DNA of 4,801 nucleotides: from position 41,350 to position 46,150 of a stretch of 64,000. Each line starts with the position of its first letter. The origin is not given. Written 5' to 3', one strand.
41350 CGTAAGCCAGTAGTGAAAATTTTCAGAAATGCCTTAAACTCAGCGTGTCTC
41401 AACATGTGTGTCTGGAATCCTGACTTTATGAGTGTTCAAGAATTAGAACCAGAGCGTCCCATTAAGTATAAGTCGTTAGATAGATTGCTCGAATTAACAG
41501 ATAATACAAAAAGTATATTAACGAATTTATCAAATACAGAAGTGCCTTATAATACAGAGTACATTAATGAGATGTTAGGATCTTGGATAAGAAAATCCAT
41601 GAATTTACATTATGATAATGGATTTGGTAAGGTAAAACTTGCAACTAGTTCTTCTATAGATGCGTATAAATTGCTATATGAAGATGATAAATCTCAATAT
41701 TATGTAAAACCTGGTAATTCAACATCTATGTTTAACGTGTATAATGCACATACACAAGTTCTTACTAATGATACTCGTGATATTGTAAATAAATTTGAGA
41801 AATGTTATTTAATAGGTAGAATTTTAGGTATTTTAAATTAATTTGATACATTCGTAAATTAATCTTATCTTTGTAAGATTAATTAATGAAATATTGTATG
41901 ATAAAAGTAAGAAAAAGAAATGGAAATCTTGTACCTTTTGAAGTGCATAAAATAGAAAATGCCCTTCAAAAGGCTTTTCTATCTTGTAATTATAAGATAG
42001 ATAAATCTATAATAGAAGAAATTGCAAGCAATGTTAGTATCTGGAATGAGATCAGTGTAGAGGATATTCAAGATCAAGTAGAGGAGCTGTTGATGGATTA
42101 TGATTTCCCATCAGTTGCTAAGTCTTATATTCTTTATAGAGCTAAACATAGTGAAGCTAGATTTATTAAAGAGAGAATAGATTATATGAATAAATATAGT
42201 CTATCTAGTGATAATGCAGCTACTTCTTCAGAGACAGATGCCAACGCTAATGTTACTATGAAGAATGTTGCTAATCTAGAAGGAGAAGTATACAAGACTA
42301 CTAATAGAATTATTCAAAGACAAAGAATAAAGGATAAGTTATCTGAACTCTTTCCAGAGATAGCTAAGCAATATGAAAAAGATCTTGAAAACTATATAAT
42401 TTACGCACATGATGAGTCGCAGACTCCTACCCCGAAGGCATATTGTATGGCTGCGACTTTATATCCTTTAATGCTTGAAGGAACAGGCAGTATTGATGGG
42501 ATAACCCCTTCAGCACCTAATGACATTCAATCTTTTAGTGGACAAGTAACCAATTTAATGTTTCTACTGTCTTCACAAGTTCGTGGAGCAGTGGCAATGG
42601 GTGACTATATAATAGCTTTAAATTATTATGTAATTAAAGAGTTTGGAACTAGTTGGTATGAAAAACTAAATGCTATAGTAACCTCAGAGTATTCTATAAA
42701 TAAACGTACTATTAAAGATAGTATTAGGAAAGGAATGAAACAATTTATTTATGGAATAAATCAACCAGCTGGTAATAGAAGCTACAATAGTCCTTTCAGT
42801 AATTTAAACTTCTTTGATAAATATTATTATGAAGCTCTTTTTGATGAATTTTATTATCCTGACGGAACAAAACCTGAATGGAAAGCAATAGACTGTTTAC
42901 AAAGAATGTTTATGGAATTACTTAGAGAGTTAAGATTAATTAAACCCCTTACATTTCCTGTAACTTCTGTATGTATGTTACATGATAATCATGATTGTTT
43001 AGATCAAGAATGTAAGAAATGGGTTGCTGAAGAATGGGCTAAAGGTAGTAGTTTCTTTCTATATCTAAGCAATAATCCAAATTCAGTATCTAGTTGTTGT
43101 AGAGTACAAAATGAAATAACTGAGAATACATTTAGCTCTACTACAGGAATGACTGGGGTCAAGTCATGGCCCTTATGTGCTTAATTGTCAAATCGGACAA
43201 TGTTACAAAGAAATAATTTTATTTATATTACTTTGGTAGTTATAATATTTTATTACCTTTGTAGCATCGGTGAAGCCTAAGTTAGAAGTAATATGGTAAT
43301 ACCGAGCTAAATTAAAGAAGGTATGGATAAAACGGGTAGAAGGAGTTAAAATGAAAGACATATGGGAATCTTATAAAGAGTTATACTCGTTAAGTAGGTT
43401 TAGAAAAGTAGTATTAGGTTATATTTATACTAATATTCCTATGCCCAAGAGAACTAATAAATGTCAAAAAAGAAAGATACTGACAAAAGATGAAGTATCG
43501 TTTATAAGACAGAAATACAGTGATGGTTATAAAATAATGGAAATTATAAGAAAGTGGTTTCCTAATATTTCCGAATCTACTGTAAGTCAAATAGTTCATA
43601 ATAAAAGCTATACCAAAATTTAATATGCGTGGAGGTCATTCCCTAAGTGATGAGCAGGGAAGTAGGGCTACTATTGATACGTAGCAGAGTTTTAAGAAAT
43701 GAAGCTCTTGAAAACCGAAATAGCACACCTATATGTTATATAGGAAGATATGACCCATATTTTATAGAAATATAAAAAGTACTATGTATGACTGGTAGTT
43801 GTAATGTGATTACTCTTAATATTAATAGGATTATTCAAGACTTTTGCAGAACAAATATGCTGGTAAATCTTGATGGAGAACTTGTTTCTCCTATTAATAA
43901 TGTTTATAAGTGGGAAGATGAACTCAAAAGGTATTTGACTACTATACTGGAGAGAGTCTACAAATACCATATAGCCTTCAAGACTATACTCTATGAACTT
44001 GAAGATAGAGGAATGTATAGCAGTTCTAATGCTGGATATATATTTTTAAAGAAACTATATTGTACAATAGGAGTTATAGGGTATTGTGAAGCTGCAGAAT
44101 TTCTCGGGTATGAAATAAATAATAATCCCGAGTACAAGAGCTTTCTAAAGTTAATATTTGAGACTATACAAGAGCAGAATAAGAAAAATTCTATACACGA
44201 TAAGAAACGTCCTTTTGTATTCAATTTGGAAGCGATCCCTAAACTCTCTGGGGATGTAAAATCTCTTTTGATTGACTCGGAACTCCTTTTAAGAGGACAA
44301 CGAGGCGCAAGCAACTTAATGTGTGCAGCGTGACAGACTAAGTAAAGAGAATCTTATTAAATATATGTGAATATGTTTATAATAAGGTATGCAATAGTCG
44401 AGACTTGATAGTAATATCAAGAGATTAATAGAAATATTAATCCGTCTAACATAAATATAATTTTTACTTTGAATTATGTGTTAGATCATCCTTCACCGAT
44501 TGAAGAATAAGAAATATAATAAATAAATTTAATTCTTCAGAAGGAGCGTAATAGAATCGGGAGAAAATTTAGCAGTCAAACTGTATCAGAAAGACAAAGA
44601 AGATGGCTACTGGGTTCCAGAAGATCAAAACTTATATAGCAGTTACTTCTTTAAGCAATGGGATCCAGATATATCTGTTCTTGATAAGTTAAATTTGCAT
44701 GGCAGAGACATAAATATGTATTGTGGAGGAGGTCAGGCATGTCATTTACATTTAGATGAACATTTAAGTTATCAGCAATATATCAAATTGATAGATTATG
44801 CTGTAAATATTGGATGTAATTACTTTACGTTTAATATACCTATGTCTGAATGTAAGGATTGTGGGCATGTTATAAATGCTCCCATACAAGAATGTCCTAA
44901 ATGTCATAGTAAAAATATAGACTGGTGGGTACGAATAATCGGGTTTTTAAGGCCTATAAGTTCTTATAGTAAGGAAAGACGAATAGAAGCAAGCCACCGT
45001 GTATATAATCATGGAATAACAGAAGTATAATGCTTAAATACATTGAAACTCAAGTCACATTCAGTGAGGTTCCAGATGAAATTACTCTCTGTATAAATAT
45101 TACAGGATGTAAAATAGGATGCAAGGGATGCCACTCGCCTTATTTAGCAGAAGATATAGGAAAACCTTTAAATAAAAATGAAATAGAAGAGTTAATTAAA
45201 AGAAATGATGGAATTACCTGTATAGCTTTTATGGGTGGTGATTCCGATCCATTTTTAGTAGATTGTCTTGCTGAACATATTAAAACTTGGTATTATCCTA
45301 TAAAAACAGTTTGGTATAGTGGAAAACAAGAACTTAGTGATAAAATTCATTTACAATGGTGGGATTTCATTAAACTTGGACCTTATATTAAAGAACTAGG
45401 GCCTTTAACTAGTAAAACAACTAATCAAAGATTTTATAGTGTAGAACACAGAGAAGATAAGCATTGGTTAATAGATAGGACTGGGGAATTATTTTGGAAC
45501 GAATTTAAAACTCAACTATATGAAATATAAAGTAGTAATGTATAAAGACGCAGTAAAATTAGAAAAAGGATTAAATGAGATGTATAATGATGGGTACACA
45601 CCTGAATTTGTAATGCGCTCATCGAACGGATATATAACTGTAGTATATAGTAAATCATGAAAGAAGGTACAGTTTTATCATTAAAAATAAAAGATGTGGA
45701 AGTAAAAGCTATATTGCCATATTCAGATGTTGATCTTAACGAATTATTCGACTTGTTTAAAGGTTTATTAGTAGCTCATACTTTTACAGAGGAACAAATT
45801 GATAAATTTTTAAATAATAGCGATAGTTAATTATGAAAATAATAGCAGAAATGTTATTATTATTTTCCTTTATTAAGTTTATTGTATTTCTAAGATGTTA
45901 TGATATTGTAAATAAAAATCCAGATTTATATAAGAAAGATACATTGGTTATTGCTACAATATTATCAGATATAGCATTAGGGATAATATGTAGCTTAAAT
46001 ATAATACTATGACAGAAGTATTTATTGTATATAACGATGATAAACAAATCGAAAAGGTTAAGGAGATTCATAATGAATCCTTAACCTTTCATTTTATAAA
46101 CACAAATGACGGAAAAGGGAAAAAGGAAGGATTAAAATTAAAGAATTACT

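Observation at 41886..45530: Anaerobic RNR NrdD in three pieces followed by NrdG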

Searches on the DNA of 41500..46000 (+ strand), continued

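Call 26: search_rna_families(sources=[L006, L007, L008, L009, L005], threshold=evalue, max_evalue=1, show_alignments=3)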
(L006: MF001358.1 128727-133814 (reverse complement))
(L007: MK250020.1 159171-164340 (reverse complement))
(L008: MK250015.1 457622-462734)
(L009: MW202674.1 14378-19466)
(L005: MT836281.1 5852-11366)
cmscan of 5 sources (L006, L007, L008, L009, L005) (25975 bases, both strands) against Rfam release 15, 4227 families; matches with E-value up to 1: 1.
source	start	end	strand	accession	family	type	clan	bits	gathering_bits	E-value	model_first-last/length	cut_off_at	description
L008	714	796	+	RF01185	snR75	Gene; snRNA; snoRNA; CD-box;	CL00045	25.2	40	0.17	1-88/88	no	Small nucleolar RNA snR75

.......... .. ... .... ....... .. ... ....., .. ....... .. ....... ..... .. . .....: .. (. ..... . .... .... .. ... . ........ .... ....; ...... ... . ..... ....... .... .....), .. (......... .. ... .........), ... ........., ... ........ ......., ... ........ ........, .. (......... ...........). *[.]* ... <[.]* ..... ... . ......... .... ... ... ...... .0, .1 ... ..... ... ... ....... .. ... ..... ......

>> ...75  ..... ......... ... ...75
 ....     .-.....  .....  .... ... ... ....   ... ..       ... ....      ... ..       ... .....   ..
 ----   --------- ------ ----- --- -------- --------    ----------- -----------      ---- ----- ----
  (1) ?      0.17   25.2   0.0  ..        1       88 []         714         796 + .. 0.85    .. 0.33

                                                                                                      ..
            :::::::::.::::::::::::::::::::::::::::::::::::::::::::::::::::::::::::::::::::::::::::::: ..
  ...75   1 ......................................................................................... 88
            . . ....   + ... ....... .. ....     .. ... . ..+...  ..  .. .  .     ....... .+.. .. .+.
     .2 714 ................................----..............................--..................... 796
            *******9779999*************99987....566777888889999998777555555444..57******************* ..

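Call 36: search_dna_similar(query=window:43634-43775:+, collection=phages, mode=distant, max_rows=60, max_evalue=10, rows=spread)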
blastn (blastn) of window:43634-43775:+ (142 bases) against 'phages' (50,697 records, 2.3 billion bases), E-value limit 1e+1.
Records with a match: 23; places in all: 25; records where one place covers at least 80% of the query: 9.
Best place of each record, by identity: 95-99% 1; 90-95% 5; 80-90% 8; 60-80% 9.
By first word of the organism name: Prevotella 14; Enterococcus 2; Pectobacterium 2; Shigella 2; Vibrio 1; Bacteriophage 1; Enterobacter 1.
By host as written in the record: Prevotella sp. 14; - 3; Enterococcus faecalis 2; Shigella sp. 2; Vibrio parahaemolyticus 1; Enterobacter hormaechei 1.
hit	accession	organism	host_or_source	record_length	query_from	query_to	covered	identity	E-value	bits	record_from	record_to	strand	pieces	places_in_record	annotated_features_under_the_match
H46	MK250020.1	Prevotella phage Lak-B1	Prevotella sp.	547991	1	141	99%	75.8%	2e-18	97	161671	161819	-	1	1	record has no annotation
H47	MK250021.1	Prevotella phage Lak-B2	Prevotella sp.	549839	1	141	99%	75.8%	2e-18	97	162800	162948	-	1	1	record has no annotation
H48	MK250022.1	Prevotella phage Lak-B3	Prevotella sp.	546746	1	141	99%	75.8%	2e-18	97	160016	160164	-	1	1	record has no annotation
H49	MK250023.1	Prevotella phage Lak-B4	Prevotella sp.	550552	1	141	99%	75.8%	2e-18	97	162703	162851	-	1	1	record has no annotation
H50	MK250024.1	Prevotella phage Lak-B5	Prevotella sp.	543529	1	141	99%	75.8%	2e-18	97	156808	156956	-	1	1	record has no annotation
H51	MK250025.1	Prevotella phage Lak-B6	Prevotella sp.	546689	1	141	99%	75.8%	2e-18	97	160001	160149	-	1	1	record has no annotation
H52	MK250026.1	Prevotella phage Lak-B7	Prevotella sp.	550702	1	141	99%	75.8%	2e-18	97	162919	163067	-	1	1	record has no annotation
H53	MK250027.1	Prevotella phage Lak-B8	Prevotella sp.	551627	1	141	99%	75.8%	2e-18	97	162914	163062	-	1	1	record has no annotation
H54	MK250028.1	Prevotella phage Lak-B9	Prevotella sp.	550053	1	141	99%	75.8%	2e-18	97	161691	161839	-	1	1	record has no annotation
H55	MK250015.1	Prevotella phage Lak-A1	Prevotella sp.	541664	1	90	63%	87.0%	3e-21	105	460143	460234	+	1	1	record has no annotation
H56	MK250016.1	Prevotella phage Lak-A1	Prevotella sp.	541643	1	90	63%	87.0%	3e-21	105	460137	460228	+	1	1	record has no annotation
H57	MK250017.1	Prevotella phage Lak-A1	Prevotella sp.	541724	1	90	63%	87.0%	3e-21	105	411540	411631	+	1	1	record has no annotation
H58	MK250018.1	Prevotella phage Lak-A1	Prevotella sp.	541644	1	90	63%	87.0%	3e-21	105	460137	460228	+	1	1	record has no annotation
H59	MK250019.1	Prevotella phage Lak-A2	Prevotella sp.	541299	1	90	63%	87.0%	3e-21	105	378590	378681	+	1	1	record has no annotation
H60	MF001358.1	Enterococcus phage EF1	Enterococcus faecalis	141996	5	91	61%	86.4%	4e-20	102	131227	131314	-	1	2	hypothetical protein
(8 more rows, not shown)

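Call 78: search_rna_families(source=window, start=44225, end=44575, threshold=evalue, max_evalue=10, show_alignments=2)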
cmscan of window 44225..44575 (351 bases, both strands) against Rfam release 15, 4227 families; matches with E-value up to 10: 4.
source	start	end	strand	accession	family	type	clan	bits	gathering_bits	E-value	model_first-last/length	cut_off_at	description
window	44225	44421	+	RF00028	Intron_gpI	Intron;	-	37.8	50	2.5e-08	27-253/253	5'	Group I catalytic intron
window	44467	44546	+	RF00208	snoR72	Gene; snRNA; snoRNA; CD-box;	-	17.8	43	7.1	1-87/87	no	Small nucleolar RNA R72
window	44358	44379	+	RF01694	Bacteroides-1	Gene; sRNA;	-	15.1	43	5.9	24-45/82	no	Bacteroides-1 RNA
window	44488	44545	-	RF00099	SNORD22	Gene; snRNA; snoRNA; CD-box;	-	14.2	50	2.8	1-126/126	no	Small nucleolar RNA SNORD22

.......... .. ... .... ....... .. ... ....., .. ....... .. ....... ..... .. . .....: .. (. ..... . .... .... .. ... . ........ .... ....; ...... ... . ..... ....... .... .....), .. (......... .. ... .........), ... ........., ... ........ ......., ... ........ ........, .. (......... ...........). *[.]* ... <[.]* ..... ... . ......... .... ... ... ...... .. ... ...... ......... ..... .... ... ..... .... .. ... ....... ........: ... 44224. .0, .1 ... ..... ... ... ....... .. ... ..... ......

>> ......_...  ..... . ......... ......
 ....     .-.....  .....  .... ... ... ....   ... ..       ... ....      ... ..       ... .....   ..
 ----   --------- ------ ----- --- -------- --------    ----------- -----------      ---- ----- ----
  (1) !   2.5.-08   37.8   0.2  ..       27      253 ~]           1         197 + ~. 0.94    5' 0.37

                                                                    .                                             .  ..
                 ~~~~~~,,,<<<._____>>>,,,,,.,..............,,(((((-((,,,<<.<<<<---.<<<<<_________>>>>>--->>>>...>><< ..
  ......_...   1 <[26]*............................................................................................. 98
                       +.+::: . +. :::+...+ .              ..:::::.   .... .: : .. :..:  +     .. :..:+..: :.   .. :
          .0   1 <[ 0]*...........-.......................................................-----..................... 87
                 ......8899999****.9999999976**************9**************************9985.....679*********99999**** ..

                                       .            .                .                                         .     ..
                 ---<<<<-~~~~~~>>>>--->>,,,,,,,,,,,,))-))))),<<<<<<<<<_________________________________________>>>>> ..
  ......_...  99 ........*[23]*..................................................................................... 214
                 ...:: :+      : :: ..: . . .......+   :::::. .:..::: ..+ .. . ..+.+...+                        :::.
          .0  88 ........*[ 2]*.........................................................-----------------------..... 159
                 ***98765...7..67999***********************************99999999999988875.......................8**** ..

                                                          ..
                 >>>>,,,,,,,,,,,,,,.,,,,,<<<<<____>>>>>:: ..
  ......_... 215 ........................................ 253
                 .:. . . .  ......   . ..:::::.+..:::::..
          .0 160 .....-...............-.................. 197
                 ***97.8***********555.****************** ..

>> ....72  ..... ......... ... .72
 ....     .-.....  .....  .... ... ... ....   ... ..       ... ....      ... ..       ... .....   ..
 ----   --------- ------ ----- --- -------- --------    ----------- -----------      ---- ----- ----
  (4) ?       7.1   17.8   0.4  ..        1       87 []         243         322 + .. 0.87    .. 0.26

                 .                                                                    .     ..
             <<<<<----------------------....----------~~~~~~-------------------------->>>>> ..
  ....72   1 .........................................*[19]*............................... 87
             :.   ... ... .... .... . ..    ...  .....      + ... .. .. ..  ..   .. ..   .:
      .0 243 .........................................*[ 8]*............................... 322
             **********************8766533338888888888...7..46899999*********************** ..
